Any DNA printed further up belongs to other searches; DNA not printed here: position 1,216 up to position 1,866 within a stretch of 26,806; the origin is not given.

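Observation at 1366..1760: The distal tail protein appears split: the N-domain is fused to the giant ORF and the C-domain is a separate 116-aa gene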

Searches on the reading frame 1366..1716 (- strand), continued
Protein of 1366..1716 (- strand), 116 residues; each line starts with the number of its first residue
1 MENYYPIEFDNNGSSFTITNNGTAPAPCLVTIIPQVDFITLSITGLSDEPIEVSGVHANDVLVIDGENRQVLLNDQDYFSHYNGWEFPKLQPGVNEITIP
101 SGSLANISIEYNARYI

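Call 17: find_encoding_contigs(protein=P0059, flank=10000, max_places=3)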
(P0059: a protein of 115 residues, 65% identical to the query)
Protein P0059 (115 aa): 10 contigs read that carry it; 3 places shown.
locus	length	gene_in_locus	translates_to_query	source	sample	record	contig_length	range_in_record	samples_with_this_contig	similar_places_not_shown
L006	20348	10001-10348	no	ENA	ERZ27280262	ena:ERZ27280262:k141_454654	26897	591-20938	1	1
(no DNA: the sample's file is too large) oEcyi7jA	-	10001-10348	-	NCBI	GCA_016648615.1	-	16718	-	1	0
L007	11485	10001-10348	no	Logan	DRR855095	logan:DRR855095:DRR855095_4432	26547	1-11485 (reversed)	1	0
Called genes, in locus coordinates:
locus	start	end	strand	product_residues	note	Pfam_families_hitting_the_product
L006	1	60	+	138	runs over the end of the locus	-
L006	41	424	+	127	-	PF06199:Phage_tail_2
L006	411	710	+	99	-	-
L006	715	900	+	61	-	-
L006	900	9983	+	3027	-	-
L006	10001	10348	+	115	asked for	PF22768:SPP1_Dit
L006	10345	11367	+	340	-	PF18994:Prophage_tailD1 (weak), PF06605:Prophage_tail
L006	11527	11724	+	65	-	-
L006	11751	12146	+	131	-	-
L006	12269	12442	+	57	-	-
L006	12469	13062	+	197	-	PF07463:NUMOD4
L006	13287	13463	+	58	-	-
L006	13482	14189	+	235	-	-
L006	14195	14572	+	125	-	PF03592:Terminase_2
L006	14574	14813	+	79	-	-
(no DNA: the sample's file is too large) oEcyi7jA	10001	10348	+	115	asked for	PF22768:SPP1_Dit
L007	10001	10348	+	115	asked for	PF22768:SPP1_Dit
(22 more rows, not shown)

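Call 30: search_solved_structures(query=A2, max_evalue=10, show_alignments=2)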
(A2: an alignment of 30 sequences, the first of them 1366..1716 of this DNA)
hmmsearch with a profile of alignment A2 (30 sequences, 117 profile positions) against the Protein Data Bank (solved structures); distinct sequences matched with E-value up to 10: 6.
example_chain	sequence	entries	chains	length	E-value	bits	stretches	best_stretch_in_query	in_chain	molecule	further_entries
7z47_G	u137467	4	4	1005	0.087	15.9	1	9-47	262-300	Surface protein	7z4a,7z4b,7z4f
2i5b_A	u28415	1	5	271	0.31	14.1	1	3-73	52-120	Phosphomethylpyrimidine kinase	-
2x8k_A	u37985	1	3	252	0.55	13.4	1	52-80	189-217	HYPOTHETICAL PROTEIN 19.1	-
7bgl_A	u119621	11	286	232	0.98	12.6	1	51-112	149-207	Flagellar L-ring protein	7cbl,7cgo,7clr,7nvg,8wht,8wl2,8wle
9ta0_A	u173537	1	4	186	1.4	12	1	62-101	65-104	mosGCTL-3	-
3qbt_B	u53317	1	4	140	1.4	12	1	13-38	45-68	Inositol polyphosphate 5-phosphatase OCRL-1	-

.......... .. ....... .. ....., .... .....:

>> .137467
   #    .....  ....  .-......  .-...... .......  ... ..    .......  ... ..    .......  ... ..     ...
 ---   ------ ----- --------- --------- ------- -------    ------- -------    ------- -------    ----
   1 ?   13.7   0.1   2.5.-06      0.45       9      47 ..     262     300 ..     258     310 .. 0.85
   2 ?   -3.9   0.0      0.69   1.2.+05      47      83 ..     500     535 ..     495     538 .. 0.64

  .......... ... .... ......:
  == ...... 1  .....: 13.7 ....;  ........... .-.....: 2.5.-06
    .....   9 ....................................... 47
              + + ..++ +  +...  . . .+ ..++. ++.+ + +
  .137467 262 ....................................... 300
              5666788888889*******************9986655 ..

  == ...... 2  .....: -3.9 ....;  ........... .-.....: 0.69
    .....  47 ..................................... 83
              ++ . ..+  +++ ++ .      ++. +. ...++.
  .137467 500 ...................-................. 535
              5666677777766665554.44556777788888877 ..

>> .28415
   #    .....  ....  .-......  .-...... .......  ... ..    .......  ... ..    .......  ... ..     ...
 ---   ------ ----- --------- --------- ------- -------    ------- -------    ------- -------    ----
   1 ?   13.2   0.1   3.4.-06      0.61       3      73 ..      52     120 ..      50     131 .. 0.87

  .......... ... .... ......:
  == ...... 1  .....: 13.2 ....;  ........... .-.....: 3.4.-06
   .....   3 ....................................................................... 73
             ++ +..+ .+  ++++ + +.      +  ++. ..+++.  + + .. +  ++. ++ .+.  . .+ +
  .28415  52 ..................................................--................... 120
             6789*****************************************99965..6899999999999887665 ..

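Call 31: find_related_loci(query=A2, collection=viral_contigs, flank=10000)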
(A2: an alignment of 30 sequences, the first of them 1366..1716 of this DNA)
Query A2 (116 aa) in viral_contigs; peptide patterns used: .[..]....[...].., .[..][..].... (x = any residue, [..] = any of these).
38 stretches matched a pattern; 16 encode a relative of the query (tblastn E <= 1e-3); 16 distinct loci.
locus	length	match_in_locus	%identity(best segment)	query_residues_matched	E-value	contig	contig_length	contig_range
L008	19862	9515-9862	95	1-116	1e-72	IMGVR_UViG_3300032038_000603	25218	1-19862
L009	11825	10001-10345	66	2-116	4e-49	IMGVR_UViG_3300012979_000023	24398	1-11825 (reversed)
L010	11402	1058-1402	64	2-116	6e-48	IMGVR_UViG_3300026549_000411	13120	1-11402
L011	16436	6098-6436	60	2-116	6e-45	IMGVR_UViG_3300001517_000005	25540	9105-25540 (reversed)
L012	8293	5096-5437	57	3-116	2e-43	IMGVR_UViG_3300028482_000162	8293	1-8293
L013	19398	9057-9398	56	3-116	1e-42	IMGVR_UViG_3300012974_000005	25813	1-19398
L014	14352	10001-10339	60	2-116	6e-42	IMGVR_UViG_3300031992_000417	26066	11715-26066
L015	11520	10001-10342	56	2-116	1e-39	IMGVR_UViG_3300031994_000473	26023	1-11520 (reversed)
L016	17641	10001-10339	54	3-116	1e-37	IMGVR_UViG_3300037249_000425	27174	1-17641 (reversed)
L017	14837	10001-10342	55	2-116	1e-36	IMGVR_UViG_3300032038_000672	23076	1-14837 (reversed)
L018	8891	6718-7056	50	4-116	3e-36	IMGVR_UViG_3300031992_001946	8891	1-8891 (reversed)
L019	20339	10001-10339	50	4-116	3e-36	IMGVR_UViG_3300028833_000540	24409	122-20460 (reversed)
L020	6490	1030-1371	53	2-116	1e-35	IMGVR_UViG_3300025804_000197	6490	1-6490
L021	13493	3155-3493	50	4-116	5e-35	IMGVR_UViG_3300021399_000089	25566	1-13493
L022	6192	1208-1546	49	4-116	1e-34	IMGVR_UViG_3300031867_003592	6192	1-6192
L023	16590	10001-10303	40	14-116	3e-19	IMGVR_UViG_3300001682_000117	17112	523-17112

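Call 46: find_related_loci(query=A2, collection=genome_contigs, flank=10000)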
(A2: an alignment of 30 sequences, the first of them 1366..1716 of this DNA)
Query A2 (116 aa) in genome_contigs; peptide patterns used: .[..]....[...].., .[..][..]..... (x = any residue, [..] = any of these).
80 stretches matched a pattern, but none encodes a relative of the query by tblastn (E <= 1e-3).
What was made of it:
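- Tried and rejected: Prophage search in GTDB species-representative genomes with Dit-C peptide patterns: none (call 46).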

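Call 93: search_protein_families(library=phrogs, proteins=[L023:7431-9611:+, L023:9614-10303:+], max_evalue=0.001)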
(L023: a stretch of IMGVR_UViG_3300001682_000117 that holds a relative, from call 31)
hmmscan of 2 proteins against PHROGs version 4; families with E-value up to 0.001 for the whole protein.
L023:7431-9611:+ (727 aa): 32 families (the best 25 are shown)
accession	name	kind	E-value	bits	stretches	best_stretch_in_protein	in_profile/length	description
phrog_58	-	tail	6.7e-83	280.9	1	1-720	170-1038/1544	tail length tape measure protein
phrog_991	-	tail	7.2e-64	217.1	1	2-722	61-914/1966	tail length tape measure protein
phrog_1535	-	tail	3.9e-61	208.4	2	20-374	57-410/1152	tail length tape measure protein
phrog_1272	-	tail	1.2e-56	193.3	3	1-230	71-325/1606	tail length tape measure protein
phrog_5755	-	tail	4.5e-54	185.3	1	1-149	2-161/541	tail length tape measure protein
phrog_15002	-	unknown function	1.4e-49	169.7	1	1-151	1-154/183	-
phrog_28918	-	unknown function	3.7e-39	135.2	2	212-378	87-253/1445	-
phrog_1533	-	tail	3.7e-37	128.5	3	322-477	526-686/1688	tail length tape measure protein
phrog_17020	-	unknown function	1.3e-33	117.7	3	599-695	204-307/353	-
phrog_1293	-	tail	5e-31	108.4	2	323-463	464-630/1424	tail length tape measure protein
phrog_28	-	tail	7.9e-31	108.5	2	238-514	490-701/1228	tail length tape measure protein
phrog_167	-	tail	3.3e-29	102.3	4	199-451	391-714/1555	tail length tape measure protein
phrog_8462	-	tail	7.1e-27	95.4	1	152-579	21-455/672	tail length tape measure protein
phrog_4704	-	tail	1.4e-26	94.4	2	1-190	4-246/625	tail length tape measure protein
phrog_3981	-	tail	1.4e-24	88.1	1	119-676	14-504/584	tail length tape measure protein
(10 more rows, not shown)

L023:9614-10303:+ (230 aa): 2 families
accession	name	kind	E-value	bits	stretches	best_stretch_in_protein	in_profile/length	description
phrog_33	-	tail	1.1e-27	98.4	1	19-230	61-278/651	distal tail protein Dit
phrog_202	-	tail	9.3e-12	45.6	1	172-229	459-522/523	distal tail protein Dit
